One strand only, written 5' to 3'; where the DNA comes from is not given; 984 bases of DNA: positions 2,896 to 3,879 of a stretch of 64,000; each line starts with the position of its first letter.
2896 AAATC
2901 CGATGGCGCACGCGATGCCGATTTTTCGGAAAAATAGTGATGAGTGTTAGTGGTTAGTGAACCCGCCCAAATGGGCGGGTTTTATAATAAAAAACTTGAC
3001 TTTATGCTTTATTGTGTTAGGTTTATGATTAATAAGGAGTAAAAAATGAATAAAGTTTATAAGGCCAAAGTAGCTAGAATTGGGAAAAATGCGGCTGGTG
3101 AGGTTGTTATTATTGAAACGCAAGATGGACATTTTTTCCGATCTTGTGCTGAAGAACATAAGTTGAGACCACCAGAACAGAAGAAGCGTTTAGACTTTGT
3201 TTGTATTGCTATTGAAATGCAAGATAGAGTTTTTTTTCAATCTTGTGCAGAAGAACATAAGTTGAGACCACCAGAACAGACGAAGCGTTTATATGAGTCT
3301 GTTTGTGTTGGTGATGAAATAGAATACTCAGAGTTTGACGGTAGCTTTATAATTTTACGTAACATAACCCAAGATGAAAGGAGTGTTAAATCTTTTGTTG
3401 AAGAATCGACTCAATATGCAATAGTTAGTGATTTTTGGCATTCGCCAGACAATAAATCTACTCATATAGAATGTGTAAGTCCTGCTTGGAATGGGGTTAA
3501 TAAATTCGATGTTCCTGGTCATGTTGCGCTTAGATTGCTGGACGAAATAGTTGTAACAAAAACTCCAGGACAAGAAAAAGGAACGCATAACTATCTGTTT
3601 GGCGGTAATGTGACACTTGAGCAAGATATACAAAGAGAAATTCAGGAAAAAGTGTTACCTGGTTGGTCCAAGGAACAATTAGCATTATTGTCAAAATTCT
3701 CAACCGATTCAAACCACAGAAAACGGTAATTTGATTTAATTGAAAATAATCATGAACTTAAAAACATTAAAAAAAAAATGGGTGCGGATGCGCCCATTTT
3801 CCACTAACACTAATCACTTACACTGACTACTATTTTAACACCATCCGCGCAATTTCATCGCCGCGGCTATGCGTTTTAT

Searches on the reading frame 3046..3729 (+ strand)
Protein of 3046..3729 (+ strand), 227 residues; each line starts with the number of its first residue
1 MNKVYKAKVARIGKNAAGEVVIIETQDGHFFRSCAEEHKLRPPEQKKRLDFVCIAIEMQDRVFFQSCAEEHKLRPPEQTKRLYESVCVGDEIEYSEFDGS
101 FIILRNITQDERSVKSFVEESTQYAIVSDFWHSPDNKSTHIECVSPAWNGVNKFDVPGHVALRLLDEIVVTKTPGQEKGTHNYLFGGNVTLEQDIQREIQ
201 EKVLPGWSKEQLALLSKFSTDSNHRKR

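Call 79: find_homologous_proteins(query=window:3046-3729:+, max_evalue=0.001)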
Query window:3046-3729:+ (227 aa): 5 proteins with E <= 0.001 among 118 candidates.
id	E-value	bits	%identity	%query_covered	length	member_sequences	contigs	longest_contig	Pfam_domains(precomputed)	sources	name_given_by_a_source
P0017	1.6e-150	517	100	100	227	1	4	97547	-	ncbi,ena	-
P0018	8.8e-66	240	54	99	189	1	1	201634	-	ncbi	-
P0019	2.4e-65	238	67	73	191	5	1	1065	-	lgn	-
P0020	3.2e-63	231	71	67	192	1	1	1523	-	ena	-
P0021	2.7e-59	218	52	99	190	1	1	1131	-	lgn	-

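Call 80: find_encoding_contigs(protein=P0018, flank=4000, max_places=3)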
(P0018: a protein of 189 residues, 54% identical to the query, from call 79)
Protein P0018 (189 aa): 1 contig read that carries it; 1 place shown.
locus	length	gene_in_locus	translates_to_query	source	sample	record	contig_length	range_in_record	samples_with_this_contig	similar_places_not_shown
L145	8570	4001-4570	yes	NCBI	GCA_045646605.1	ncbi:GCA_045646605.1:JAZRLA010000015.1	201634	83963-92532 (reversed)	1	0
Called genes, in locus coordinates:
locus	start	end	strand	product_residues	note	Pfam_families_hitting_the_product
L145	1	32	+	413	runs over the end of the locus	PF00871:Acetate_kinase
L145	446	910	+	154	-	-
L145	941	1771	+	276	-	-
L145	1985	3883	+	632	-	PF00012:HSP70, PF06723:MreB_Mbl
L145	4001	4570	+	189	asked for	-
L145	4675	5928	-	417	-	PF02812:ELFV_dehydrog_N, PF00208:ELFV_dehydrog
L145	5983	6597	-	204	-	-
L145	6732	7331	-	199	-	PF00239:Resolvase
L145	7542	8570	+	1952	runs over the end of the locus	-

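Call 85: search_protein_families(library=ncbifam, max_evalue=1, proteins=[window:3046-3729:+])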
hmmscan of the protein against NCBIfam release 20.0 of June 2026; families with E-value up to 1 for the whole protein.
window:3046-3729:+ (227 aa): 0 families
